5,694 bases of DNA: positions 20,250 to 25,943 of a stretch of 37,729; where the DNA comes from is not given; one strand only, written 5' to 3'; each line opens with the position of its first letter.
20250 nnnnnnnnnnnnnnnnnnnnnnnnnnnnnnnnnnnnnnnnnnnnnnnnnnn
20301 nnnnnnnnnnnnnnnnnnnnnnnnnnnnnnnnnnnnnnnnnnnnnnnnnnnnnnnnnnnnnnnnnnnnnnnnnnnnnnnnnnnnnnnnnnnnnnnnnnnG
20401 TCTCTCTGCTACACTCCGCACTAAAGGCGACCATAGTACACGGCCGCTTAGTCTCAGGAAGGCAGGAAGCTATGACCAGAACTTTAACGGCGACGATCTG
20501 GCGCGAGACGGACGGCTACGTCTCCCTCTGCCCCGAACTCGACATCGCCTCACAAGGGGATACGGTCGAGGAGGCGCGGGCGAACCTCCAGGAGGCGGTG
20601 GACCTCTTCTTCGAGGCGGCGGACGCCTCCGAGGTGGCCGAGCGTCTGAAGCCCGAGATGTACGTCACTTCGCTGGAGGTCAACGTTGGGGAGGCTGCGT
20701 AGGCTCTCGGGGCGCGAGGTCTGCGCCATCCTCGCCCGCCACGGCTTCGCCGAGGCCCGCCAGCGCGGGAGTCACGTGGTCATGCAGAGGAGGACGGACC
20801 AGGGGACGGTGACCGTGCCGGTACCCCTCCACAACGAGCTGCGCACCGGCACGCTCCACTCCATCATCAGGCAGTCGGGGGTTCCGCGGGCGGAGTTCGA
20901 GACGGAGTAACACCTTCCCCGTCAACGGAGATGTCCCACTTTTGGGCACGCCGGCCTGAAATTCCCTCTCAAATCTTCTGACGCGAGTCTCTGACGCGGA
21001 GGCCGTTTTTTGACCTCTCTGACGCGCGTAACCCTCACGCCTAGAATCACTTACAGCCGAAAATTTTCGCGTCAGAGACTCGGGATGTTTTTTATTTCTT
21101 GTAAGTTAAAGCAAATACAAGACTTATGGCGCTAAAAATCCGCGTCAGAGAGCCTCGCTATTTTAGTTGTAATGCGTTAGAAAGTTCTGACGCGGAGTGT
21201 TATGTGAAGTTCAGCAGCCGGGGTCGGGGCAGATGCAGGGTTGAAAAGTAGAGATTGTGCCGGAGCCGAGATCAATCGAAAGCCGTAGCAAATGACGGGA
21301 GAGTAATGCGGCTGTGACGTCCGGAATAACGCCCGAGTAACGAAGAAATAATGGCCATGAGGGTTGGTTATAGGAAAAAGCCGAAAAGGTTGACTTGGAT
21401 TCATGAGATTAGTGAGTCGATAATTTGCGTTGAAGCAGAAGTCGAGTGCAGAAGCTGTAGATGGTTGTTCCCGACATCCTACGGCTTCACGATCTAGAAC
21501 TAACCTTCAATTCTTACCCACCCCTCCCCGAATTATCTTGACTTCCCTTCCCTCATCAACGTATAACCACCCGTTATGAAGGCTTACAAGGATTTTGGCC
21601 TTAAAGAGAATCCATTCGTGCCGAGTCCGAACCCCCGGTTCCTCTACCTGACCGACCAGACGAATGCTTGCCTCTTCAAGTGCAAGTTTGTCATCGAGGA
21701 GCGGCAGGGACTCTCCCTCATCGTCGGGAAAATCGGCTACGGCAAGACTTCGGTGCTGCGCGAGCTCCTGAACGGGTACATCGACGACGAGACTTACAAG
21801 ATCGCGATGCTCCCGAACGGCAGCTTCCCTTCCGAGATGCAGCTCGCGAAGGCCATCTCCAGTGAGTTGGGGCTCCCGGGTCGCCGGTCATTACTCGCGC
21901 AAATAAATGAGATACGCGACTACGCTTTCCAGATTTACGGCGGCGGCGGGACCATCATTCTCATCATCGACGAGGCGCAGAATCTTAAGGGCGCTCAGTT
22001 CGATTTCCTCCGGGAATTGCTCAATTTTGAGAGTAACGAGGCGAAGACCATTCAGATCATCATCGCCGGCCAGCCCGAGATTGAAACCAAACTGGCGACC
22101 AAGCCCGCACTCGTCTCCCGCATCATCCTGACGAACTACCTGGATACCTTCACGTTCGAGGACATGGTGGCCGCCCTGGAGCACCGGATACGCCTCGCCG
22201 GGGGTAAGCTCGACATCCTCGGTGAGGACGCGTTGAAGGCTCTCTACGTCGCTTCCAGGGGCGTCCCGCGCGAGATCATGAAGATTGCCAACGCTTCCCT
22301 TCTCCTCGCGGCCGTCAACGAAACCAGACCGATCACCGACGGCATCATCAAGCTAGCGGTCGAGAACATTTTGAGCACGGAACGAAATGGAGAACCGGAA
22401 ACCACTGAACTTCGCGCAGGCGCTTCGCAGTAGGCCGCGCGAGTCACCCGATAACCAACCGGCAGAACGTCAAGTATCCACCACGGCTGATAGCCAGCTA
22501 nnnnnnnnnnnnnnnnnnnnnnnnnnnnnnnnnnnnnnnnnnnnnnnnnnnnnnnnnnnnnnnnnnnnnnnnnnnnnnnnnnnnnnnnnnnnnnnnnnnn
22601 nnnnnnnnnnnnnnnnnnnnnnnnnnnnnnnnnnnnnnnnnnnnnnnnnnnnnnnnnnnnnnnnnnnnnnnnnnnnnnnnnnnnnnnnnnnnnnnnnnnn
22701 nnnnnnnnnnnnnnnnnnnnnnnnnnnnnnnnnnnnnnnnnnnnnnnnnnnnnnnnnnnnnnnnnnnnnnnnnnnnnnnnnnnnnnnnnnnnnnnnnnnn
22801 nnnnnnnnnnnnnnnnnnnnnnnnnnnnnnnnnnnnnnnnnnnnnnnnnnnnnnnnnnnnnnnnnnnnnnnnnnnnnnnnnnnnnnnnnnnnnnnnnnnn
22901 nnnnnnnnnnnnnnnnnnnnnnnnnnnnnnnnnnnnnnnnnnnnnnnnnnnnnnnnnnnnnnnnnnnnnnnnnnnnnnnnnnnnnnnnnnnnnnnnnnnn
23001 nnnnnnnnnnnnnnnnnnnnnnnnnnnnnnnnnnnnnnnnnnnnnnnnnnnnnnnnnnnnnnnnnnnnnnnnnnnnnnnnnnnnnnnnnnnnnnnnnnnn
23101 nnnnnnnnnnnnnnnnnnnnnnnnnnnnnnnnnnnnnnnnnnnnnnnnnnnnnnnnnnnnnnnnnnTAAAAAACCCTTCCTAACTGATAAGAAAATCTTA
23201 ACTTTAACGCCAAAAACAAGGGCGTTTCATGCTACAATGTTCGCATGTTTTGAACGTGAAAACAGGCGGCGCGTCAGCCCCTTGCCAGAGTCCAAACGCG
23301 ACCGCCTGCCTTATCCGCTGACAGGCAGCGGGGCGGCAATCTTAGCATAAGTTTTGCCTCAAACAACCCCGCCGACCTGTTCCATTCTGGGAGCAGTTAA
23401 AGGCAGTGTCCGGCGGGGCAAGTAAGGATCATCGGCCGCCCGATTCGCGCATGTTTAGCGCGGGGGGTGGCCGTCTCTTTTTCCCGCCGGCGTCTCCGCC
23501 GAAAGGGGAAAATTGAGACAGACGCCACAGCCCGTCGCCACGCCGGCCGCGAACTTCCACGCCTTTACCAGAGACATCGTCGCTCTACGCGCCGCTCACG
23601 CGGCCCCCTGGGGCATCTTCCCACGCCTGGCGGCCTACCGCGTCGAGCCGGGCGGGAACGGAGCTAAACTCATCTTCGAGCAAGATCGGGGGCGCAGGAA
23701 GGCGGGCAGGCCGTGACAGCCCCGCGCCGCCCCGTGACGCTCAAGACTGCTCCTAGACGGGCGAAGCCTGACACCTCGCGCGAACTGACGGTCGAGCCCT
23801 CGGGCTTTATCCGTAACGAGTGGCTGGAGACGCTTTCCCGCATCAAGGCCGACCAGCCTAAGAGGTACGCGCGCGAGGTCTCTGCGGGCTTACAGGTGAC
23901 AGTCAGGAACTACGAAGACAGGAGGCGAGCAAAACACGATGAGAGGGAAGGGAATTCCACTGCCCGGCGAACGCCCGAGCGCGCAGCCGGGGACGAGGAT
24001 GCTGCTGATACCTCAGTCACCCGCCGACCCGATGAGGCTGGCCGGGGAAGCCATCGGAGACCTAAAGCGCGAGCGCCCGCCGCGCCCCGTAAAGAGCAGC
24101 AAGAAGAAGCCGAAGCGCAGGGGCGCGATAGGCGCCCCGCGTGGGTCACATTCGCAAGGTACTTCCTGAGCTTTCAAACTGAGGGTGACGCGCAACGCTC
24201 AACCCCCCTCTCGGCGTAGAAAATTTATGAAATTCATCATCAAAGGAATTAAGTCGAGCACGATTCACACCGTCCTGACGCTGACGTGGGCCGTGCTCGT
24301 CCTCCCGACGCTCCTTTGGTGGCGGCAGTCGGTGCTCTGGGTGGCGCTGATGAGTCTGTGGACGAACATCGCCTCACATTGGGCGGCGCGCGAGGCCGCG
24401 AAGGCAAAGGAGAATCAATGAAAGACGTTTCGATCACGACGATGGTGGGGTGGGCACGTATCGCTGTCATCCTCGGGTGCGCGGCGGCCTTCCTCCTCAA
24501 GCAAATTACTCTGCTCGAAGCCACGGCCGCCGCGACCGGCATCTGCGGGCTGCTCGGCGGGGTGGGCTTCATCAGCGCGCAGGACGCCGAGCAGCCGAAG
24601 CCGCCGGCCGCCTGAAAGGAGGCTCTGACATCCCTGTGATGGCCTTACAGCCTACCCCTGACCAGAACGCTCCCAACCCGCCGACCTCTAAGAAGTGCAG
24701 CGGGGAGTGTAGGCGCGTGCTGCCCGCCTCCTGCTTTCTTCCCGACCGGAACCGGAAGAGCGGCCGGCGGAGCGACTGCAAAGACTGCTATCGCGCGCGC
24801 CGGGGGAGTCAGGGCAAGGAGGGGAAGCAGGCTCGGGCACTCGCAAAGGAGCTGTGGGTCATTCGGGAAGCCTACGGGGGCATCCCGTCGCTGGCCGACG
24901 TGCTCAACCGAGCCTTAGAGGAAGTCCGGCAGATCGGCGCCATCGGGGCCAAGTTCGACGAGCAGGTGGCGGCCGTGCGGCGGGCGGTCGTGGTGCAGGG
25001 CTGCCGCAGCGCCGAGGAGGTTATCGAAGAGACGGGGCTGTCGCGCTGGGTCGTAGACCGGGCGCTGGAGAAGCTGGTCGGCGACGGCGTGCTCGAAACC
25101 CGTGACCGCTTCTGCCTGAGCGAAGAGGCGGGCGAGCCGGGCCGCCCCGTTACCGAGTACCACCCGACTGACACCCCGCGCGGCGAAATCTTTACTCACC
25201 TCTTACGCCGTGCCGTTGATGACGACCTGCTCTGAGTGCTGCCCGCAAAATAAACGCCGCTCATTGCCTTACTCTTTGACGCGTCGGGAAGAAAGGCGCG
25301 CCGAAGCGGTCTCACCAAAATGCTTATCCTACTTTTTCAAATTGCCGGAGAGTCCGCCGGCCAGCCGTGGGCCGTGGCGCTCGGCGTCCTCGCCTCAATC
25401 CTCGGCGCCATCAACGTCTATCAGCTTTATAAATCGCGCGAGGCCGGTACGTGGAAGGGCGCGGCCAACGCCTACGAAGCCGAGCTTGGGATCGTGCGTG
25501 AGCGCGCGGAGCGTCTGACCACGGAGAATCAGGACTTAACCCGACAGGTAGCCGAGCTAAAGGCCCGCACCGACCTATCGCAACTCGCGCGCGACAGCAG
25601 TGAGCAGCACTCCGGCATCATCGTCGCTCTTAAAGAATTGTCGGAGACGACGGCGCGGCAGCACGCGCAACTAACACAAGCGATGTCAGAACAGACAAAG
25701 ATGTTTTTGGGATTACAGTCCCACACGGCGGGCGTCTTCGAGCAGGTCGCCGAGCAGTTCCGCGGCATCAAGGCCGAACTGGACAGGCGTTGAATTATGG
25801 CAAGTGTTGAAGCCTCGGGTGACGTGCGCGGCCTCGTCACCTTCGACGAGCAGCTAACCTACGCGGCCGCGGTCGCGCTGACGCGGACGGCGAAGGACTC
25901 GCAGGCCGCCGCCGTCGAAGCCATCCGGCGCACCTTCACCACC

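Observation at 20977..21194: Six copies of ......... in a 220-bp stretch without ORFs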

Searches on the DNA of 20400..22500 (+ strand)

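Call 12: search_dna_similar(query=window:20400-22500:+, collection=phages, mode=distant)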
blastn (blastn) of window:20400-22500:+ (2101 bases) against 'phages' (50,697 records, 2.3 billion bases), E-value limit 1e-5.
No match.

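Call 78: search_dna_similar(query=window:20915-21510:+, collection=plasmids, mode=distant, max_evalue=0.01)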
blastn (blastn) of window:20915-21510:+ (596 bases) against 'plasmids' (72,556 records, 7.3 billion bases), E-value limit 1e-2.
No match.

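Call 88: search_rna_families(source=window, start=20850, end=21620, threshold=evalue, max_evalue=5)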
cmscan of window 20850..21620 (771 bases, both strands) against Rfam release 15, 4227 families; matches with E-value up to 5: 1.
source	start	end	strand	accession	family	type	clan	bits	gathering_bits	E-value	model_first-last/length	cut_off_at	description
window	21084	21166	-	RF02934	caiA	Gene; sRNA;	-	17.3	55.5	4.9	1-78/78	no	caiA RNA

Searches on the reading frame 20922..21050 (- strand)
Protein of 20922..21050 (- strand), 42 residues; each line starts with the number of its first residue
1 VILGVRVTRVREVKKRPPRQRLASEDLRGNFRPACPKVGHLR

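Call 90: find_homologous_proteins(query=window:20922-21050:-, max_evalue=10)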
Query window:20922-21050:-: no candidate shares three 5-residue words with the query. No homologue found.

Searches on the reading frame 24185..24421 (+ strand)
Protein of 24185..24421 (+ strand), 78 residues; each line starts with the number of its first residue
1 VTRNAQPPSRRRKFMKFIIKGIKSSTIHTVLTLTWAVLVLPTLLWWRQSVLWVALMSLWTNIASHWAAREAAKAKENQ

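Call 24: search_protein_families(library=phrogs, proteins=[window:24185-24421:+], max_evalue=0.001)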
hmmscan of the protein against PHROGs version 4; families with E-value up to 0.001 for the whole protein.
window:24185-24421:+ (78 aa): 1 family
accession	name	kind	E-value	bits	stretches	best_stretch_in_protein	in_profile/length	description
phrog_24082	-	unknown function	7.2e-09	36.6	1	28-76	10-58/64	-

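Call 93: search_protein_families(library=pfam, proteins=[window:24227-24421:+], max_evalue=0.01)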
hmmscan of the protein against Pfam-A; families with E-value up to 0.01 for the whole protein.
window:24227-24421:+ (64 aa): 0 families

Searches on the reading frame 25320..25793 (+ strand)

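Call 6: search_protein_families(library=pfam, proteins=[window:25320-25793:+], max_evalue=0.01)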
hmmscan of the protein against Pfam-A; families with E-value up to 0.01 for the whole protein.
window:25320-25793:+ (157 aa): 0 families

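Call 24: search_protein_families(library=phrogs, proteins=[window:25320-25793:+], max_evalue=0.001)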
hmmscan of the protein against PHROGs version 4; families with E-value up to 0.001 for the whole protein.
window:25320-25793:+ (157 aa): 0 families

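Call 68: search_protein_families(library=ncbifam, proteins=[window:25320-25793:+], max_evalue=0.01)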
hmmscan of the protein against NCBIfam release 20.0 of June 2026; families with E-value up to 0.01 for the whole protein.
window:25320-25793:+ (157 aa): 1 family
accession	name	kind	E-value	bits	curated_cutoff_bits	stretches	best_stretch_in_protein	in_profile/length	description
NF033829.0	plas_excl_MbeD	equivalog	0.0079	16.5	60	0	44-82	25-63/69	MbeD family mobilization/exclusion protein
